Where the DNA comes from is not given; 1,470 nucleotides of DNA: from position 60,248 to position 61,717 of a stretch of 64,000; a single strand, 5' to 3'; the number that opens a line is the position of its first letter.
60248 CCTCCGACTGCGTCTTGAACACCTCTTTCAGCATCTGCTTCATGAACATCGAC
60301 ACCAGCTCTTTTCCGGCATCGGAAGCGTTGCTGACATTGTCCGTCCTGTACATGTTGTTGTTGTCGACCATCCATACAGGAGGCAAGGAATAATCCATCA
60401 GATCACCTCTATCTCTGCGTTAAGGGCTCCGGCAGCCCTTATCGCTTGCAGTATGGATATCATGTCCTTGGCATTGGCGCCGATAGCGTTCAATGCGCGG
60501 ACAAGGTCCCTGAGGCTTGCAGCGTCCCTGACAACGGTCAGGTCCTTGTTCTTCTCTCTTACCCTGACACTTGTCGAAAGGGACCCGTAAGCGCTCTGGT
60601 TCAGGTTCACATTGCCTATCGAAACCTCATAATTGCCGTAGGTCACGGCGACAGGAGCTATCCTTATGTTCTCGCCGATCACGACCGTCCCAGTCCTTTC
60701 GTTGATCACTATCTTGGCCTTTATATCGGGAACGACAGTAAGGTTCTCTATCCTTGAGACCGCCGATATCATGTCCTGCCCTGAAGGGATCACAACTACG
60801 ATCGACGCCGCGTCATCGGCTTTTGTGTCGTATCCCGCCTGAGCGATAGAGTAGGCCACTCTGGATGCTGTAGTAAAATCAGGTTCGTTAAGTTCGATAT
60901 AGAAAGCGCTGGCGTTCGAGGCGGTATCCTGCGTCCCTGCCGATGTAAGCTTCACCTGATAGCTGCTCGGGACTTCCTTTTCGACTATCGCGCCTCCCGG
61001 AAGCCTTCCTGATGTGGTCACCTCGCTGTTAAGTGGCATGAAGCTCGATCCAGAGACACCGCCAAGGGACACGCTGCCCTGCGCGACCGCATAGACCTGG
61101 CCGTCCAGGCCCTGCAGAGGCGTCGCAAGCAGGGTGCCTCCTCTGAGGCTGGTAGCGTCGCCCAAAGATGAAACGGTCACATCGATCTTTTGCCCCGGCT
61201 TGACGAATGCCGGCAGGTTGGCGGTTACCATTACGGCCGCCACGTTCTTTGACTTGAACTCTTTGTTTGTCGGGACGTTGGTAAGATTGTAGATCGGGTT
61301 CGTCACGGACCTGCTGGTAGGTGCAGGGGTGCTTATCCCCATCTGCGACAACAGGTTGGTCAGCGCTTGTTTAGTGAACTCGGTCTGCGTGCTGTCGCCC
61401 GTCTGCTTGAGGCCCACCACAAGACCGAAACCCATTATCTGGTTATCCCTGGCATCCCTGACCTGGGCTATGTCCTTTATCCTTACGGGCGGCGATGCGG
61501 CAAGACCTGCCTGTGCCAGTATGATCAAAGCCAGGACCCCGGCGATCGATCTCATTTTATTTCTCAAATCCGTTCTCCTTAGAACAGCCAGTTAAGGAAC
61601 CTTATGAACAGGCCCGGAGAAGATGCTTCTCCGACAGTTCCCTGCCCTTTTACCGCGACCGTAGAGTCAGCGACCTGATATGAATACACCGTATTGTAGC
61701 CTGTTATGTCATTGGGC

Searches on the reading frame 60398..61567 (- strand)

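Call 73: search_protein_families(library=pfam, proteins=[window:60398-61567:-], max_evalue=0.00001)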
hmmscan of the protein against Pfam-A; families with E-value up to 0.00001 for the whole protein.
window:60398-61567:- (389 aa): 1 family
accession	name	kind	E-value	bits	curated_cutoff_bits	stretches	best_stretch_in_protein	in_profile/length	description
PF02119.21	FlgI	-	4.7e-108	361.6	25.3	1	29-388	1-343/343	Flagellar P-ring protein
